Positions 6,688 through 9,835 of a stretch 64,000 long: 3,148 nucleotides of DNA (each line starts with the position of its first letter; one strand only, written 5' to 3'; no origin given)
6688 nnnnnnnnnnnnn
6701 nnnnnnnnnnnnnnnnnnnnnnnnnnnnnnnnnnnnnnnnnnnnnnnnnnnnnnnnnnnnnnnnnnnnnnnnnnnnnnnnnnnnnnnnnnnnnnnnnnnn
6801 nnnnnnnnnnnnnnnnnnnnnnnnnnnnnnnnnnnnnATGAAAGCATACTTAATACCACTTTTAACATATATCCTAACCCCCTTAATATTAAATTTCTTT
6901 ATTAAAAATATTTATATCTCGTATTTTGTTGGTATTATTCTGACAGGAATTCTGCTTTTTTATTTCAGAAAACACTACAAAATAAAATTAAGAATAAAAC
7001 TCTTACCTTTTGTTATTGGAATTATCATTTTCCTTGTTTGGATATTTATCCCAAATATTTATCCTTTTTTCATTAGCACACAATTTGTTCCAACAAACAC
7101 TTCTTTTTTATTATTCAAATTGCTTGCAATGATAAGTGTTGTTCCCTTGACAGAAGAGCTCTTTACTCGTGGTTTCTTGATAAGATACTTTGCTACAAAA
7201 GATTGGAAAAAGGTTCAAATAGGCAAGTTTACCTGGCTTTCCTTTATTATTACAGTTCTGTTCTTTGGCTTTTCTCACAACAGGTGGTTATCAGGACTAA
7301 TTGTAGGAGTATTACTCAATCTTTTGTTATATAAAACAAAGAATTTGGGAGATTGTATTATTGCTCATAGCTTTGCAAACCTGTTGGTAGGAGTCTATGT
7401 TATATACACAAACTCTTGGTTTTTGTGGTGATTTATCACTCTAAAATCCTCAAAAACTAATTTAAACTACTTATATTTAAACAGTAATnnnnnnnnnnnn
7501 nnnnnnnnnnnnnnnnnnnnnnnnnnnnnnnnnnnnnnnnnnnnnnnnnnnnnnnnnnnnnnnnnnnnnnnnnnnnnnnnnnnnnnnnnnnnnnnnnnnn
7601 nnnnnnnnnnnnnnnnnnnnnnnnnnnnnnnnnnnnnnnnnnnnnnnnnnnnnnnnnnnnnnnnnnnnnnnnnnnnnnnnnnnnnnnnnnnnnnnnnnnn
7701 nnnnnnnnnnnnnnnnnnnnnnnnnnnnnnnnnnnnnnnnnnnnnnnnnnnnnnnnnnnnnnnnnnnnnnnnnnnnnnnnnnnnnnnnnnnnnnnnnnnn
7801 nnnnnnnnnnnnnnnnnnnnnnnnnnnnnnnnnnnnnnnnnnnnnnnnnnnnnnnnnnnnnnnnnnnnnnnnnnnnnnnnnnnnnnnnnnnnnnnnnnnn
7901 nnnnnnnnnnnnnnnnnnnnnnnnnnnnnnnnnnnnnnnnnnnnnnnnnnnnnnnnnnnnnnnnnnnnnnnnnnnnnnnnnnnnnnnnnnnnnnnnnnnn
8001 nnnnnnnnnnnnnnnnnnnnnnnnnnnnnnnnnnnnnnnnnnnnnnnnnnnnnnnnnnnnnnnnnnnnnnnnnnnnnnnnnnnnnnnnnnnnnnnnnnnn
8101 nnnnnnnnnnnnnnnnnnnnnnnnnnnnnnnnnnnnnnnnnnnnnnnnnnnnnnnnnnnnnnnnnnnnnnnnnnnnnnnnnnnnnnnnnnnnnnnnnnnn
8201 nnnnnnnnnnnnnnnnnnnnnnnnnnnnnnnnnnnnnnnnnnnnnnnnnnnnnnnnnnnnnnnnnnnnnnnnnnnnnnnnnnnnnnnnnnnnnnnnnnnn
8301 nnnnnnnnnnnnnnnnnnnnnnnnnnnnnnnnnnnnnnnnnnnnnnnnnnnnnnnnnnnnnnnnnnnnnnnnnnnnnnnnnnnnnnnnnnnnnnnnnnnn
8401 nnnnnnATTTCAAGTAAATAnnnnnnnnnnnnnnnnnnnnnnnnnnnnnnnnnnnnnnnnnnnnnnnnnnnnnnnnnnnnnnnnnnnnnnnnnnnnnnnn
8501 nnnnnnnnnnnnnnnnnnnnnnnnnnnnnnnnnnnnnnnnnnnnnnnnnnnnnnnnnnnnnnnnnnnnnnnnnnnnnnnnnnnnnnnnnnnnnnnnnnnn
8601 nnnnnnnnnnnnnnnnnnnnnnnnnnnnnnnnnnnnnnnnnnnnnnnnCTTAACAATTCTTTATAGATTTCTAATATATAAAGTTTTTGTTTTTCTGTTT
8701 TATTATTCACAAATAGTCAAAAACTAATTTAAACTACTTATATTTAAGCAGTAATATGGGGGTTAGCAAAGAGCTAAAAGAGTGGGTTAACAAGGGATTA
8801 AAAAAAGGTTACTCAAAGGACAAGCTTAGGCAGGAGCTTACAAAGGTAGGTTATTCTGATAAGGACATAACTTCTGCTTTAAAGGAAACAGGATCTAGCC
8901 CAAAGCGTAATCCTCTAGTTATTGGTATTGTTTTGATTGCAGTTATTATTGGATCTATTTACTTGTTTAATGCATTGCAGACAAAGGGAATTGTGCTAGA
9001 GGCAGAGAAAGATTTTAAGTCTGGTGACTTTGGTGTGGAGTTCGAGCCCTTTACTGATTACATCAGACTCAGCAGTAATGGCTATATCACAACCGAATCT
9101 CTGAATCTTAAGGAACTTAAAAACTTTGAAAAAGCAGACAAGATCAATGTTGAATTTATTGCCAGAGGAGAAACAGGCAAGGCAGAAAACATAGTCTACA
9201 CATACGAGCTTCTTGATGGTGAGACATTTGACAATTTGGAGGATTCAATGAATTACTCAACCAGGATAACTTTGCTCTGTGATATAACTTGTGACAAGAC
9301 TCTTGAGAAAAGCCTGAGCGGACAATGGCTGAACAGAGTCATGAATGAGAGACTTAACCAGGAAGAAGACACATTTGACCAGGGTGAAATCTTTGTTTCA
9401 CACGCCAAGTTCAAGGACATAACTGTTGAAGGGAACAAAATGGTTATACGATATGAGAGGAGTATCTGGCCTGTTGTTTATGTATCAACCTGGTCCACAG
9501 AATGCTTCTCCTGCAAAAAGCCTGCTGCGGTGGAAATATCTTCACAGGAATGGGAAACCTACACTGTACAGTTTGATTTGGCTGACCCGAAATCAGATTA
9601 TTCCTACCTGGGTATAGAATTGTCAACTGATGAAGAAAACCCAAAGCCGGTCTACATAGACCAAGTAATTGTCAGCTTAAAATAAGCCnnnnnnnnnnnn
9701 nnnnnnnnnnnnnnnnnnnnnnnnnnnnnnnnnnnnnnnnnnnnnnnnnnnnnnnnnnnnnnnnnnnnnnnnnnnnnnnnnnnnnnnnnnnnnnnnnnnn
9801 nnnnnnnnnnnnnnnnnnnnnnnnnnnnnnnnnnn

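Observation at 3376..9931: Archaeosortase + CPBP protease + glycosyltransferase operon next to two duplicated modules encoding micro Cys-rich PEF-CTERM proteins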

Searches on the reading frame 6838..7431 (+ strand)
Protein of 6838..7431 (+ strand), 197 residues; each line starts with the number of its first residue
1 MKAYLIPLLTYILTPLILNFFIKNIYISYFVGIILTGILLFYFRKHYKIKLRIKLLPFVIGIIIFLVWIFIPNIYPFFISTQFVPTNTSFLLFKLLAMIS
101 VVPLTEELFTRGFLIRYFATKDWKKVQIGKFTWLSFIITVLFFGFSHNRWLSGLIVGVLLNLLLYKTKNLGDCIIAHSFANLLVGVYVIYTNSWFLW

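Call 3: search_protein_families(library=ncbifam, proteins=[window:6838-7431:+], max_evalue=1)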
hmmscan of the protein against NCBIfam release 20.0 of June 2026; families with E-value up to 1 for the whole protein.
window:6838-7431:+ (197 aa): 8 families
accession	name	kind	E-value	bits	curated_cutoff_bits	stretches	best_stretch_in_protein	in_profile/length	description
TIGR03008.1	pepcterm_CAAX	equivalog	1.4e-34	119.9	81.05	1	28-197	38-222/222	CAAX prenyl protease-related protein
TIGR04162.1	exo_VPEID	exception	2.5e-19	69.6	150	1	3-196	327-515/516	exosortase E/protease, VPEID-CTERM system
NF033192.3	CPBP_JDVT_MrtJ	equivalog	1e-07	32.5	75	1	95-183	1-94/98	JDVT-CTERM system glutamic-type intramembrane protease MrtJ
NF040914.1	Mrt_core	domain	1.4e-06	28.3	100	1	95-186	4-103/108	myxosortase family intramembrane protease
NF041647.1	ABC_perm_CPBP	equivalog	0.00027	19.8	435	1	7-184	435-630/636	ABC transporter permease subunit/CPBP intramembrane protease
NF040674.1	CPBP_fam_MrtP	equivalog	0.00057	19.5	250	1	89-187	243-349/354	myxosortase MrtP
NF040594.1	CPBP_fam_MrtC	equivalog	0.053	13.2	195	1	57-147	81-172/221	myxosortase MrtC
NF010230.0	PRK13682.1-5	equivalog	0.17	12.2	89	0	58-71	35-48/53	hypothetical protein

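Call 4: search_protein_families(library=pfam, proteins=[window:6838-7431:+], max_evalue=1)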
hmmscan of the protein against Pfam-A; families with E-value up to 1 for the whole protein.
window:6838-7431:+ (197 aa): 1 family
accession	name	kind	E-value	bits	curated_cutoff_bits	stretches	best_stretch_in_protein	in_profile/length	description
PF02517.21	Rce1-like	-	1.5e-15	57.7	22.4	1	90-183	3-93/93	Type II CAAX prenyl endopeptidase Rce1-like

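Call 66: find_homologous_proteins(query=window:6838-7431:+, max_evalue=1e-10)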
Query window:6838-7431:+ (197 aa): 118 proteins with E <= 1e-10 among 613 candidates.
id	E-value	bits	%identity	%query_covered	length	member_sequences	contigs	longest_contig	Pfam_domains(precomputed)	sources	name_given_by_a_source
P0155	1.3e-108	380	91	100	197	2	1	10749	PF02517.22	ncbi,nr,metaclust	ncbi:CAAX prenyl protease-related protein [Candidatus Woesearchaeota archaeon RBG_13_36_6]|nr:MAG: C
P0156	4.0e-66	241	57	100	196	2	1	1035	PF02517.22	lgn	-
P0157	6.6e-65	237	56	100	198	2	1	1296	PF02517.22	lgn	-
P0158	4.0e-63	231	54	100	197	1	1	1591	PF02517.22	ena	-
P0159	6.8e-58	214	57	98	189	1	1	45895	PF02517.22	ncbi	ncbi:MAG: CAAX prenyl protease-related protein [Candidatus Woesearchaeota archaeon]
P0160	1.7e-57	213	56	100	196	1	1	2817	PF02517.22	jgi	jgi:CAAX prenyl protease-like protein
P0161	1.9e-56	209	51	100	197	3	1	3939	PF02517.22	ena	-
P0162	1.6e-55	206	49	100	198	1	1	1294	PF02517.22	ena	-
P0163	2.9e-55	205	51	100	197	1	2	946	PF02517.22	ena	-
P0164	2.7e-54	202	52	100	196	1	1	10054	PF02517.22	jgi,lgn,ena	-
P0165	5.5e-54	201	51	100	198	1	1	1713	PF02517.22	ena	-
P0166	2.6e-53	199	51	100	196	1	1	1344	PF02517.22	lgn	-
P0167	3.2e-53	199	51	100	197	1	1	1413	PF02517.22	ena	-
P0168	6.5e-53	198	51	92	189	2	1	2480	PF02517.22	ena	-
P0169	7.5e-53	198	50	100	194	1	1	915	PF02517.22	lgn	-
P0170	1.3e-52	197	53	100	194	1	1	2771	PF02517.22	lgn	-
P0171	1.5e-52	197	51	93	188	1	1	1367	PF02517.22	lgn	-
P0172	2.1e-52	196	48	93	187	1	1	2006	PF02517.22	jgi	-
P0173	3.7e-52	195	50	100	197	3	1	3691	PF02517.22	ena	-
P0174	7.0e-52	194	50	100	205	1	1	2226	PF02517.22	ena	-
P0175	1.7e-51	193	49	92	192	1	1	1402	PF02517.22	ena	-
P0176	2.2e-51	193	52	100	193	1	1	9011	PF02517.22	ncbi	-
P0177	2.9e-51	192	49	100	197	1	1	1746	PF02517.22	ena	-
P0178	3.0e-51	192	51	100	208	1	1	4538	PF02517.22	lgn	-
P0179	3.1e-51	192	49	100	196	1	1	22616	PF02517.22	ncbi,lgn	-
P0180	4.4e-51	192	51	100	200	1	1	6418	PF02517.22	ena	-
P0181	4.7e-51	192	50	100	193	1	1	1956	PF02517.22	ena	-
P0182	7.3e-51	191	49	93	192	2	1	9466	PF02517.22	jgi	jgi:hypothetical protein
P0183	1.2e-50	190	50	93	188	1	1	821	PF02517.22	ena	-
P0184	1.7e-50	190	48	93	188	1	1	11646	PF02517.22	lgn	-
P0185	2.2e-50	190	48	100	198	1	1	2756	PF02517.22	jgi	jgi:CAAX prenyl protease-like protein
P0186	2.4e-50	189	51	100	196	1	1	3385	PF02517.22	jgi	-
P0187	2.6e-50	189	52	100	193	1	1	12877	PF02517.22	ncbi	-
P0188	4.6e-50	189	51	100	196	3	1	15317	PF02517.22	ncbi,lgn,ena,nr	ncbi:MAG: CAAX prenyl protease-related protein [Nanoarchaeota archaeon]|nr:CAAX prenyl protease-rela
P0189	8.4e-50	188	49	97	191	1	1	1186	PF02517.22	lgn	-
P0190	1.8e-49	187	48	100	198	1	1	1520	PF02517.22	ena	-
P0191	2.0e-49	186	46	93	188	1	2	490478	PF02517.22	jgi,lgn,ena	-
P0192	3.0e-49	186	49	100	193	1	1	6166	PF02517.22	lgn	-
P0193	5.3e-49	185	50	100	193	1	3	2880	PF02517.22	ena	-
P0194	1.3e-48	184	47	100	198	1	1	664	PF02517.22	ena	-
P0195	1.4e-48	184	46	100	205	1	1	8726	PF02517.22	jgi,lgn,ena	-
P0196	2.7e-48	183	47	100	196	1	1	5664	PF02517.22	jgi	-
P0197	3.1e-48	183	49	100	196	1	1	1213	PF02517.22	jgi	jgi:CAAX prenyl protease-like protein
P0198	5.2e-48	182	46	100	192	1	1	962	PF02517.22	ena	-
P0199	7.9e-48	181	47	100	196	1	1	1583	PF02517.22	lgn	-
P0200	1.4e-47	180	47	100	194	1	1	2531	PF02517.22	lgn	-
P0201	2.1e-47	180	44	100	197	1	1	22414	PF02517.22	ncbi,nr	ncbi:CAAX prenyl protease-related protein [Candidatus Woesearchaeota archaeon]|nr:CAAX prenyl protea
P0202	4.1e-47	179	50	99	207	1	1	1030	PF02517.22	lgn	-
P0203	6.6e-47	178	47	100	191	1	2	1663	PF02517.22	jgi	jgi:hypothetical protein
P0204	8.1e-47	178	46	100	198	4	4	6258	PF02517.22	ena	-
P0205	1.2e-46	177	49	100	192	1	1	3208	PF02517.22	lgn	-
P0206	1.7e-46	177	47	100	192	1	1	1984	PF02517.22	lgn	-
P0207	2.9e-46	176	50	100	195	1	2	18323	PF02517.22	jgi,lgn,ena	-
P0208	3.3e-46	176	48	100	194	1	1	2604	PF02517.22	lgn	-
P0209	4.9e-46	175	47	100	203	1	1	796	PF02517.22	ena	-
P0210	1.1e-45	174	48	88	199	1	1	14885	PF02517.22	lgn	-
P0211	1.7e-45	174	47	100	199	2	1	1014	PF02517.22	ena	-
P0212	2.6e-45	173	51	64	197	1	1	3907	PF02517.22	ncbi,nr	ncbi:CAAX prenyl protease-related protein [Candidatus Woesearchaeota archaeon]|nr:CAAX prenyl protea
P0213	3.5e-45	173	48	100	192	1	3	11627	PF02517.22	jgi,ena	-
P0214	3.7e-45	172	47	100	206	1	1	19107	PF02517.22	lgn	-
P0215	8.6e-45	171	46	98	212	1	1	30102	PF02517.22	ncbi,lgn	-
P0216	1.7e-44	170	47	98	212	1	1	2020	PF02517.22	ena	-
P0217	1.7e-44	170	46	100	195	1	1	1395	PF02517.22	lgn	-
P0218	1.7e-44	170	47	98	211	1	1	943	PF02517.22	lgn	-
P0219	2.2e-44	170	48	100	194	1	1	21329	PF02517.22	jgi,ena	jgi:hypothetical protein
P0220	2.6e-44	170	46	98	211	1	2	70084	PF02517.22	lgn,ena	-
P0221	6.1e-44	169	44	100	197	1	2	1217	PF02517.22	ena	-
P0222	7.1e-44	168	46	100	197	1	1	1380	PF02517.22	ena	-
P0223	7.2e-44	168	47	98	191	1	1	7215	PF02517.22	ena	-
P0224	2.4e-43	167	45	98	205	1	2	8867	PF02517.22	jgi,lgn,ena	-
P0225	2.5e-43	167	48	98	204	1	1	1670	PF02517.22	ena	-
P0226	3.2e-43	166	50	87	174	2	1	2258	PF02517.22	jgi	jgi:hypothetical protein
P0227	1.0e-42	165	46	98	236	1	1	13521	PF02517.22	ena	-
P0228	1.1e-42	164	48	99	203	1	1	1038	PF02517.22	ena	-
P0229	1.3e-42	164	43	97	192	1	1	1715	PF02517.22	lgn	-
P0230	1.8e-42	164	47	100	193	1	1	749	PF02517.22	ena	-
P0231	5.1e-42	162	43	93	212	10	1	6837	PF02517.22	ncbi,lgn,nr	ncbi:MAG: CAAX prenyl protease-related protein [Nanoarchaeota archaeon]|nr:CAAX prenyl protease-rela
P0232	6.5e-42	162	44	100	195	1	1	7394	PF02517.22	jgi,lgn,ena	jgi:hypothetical protein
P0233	1.2e-41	161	47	100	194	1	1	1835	PF02517.22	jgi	jgi:uncharacterized protein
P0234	1.6e-41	161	43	100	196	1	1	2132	PF02517.22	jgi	jgi:uncharacterized protein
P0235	2.0e-41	160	41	100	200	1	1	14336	PF02517.22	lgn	-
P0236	3.5e-41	160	41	100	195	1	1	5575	PF02517.22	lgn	-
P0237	4.7e-41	159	47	99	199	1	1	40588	PF02517.22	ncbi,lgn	ncbi:MAG: CAAX prenyl protease-related protein [Candidatus Pacearchaeota archaeon]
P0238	7.1e-41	159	45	100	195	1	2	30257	PF02517.22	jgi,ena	-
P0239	8.7e-41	158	42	100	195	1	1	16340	PF02517.22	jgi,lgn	jgi:CAAX prenyl protease-like protein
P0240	2.3e-40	157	47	98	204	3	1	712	PF02517.22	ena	-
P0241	4.3e-40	156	41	100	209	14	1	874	PF02517.22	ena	-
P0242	5.7e-40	156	62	56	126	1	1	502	PF02517.22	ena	-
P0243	6.4e-39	152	41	99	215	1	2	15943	PF02517.22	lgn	-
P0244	1.1e-37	148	40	99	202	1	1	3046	PF02517.22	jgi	jgi:uncharacterized protein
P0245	2.9e-36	143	41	100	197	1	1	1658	PF02517.22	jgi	jgi:hypothetical protein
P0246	3.5e-36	143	45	89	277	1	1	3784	PF02517.22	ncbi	-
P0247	7.9e-36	142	51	71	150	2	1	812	PF02517.22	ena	-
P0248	3.6e-35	140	60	60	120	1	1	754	PF02517.22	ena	-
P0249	5.6e-35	139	45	87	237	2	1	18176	PF02517.22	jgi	jgi:CAAX prenyl protease-like protein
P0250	2.2e-34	137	42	98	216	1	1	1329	PF02517.22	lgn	-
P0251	2.4e-34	137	44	86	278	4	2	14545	PF02517.22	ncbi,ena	-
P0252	4.4e-34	136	42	87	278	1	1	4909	PF02517.22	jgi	-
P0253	7.7e-34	136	42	94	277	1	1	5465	PF02517.22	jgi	jgi:CAAX prenyl protease-like protein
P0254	2.9e-33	134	44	88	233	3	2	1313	PF02517.22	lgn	-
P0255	4.0e-33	133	44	88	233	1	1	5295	PF02517.22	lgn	-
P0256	5.1e-33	133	37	99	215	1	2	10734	PF02517.22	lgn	-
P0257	5.9e-33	133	40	98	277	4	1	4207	PF02517.22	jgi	jgi:CAAX prenyl protease-like protein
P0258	1.8e-32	131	36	98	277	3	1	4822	PF02517.22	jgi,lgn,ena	-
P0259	2.1e-32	131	39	98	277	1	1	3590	PF02517.22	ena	-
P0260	4.8e-32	130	38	98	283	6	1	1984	PF02517.22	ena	-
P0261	6.8e-32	129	39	98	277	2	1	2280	PF02517.22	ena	-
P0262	2.0e-31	128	38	98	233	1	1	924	PF02517.22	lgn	-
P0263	2.7e-31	127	38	88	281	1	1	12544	PF02517.22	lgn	-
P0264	7.7e-31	126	58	53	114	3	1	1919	PF02517.22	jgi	-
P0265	2.2e-30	124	35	98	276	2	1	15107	PF02517.22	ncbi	ncbi:MAG: CAAX prenyl protease-related protein [Halobacteriota archaeon]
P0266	3.7e-30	124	36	98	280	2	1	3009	PF02517.22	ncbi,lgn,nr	ncbi:MAG: CAAX prenyl protease-related protein [Euryarchaeota archaeon]|nr:CAAX prenyl protease-rela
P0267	4.3e-30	123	40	98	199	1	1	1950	PF02517.22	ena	-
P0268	1.9e-29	121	38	88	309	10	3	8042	PF02517.22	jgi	-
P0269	3.2e-29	120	37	98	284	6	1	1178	PF02517.22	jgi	jgi:CAAX prenyl protease-like protein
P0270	4.0e-29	120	36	98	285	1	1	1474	PF02517.22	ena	-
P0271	4.0e-29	120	35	98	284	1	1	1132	PF02517.22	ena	-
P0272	7.7e-28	116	38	99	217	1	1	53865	PF02517.22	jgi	jgi:CAAX prenyl protease-like protein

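Call 68: find_encoding_contigs(protein=P0155, flank=10000, max_places=1)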
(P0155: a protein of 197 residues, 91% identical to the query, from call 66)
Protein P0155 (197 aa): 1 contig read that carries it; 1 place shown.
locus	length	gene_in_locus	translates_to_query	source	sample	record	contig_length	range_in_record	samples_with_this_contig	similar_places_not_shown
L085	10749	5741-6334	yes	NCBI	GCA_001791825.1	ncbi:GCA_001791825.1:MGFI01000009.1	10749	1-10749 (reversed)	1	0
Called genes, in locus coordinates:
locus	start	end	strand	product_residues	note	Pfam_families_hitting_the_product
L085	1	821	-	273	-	PF00535:Glycos_transf_2, PF10111:Glyco_tranf_2_2, PF13641:Glyco_tranf_2_3, PF02709:Glyco_transf_7C (weak)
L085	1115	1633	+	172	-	-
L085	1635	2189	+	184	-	PF01909:NTP_transf_2, PF18765:Polbeta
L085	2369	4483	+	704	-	PF04101:Glyco_tran_28_C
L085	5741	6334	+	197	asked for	PF02517:Rce1-like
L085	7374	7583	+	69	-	-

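Call 69: find_encoding_contigs(protein=P0237, flank=10000, max_places=1)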
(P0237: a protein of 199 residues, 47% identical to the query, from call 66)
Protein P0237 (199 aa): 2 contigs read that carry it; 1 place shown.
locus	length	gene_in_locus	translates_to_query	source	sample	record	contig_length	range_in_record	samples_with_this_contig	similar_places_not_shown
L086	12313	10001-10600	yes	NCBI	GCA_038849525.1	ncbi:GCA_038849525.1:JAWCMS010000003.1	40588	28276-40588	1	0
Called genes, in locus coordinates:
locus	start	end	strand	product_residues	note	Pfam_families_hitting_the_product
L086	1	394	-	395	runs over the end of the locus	PF01926:MMR_HSR1, PF02421:FeoB_N (weak), PF08438:YGR210-like_G4, PF02824:TGS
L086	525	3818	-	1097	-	PF19077:Big_13 (faint)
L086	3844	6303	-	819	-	PF11617:Cu-binding_MopE, PF13948:DUF4215 (weak), PF13385:Laminin_G_3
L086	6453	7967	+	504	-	PF09721:Exosortase_EpsH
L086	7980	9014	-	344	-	PF00930:DPPIV_N (faint), PF07676:PD40, PF26549:Tricorn_N, PF26550:Tricorn_2nd, PF26549:Tricorn_N (weak), PF07676:PD40 (weak), PF00085:Thioredoxin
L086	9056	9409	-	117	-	-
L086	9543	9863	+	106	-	-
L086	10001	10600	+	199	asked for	PF02517:Rce1-like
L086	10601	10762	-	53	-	PF00085:Thioredoxin (weak), PF13098:Thioredoxin_2 (weak)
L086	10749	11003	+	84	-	PF09721:Exosortase_EpsH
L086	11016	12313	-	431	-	PF00930:DPPIV_N (faint), PF26549:Tricorn_N, PF26550:Tricorn_2nd, PF07676:PD40, PF26549:Tricorn_N, PF26550:Tricorn_2nd, PF07676:PD40, PF00085:Thioredoxin, +3 more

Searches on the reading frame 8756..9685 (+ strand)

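Call 3: search_protein_families(library=ncbifam, proteins=[window:8756-9685:+], max_evalue=1)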
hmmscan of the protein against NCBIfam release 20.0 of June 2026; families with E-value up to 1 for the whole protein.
window:8756-9685:+ (309 aa): 1 family
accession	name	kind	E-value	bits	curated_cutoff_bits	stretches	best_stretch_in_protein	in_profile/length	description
NF001057.0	PRK00117.3-3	equivalog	0.082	13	146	1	10-45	59-94/151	recombination regulator RecX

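Call 4: search_protein_families(library=pfam, proteins=[window:8756-9685:+], max_evalue=1)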
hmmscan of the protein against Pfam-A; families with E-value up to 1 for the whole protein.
window:8756-9685:+ (309 aa): 1 family
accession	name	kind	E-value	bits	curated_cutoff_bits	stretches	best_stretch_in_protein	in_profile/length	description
PF02631.22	RecX_HTH2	-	0.12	13.1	26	1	9-42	8-42/42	RecX, second three-helix domain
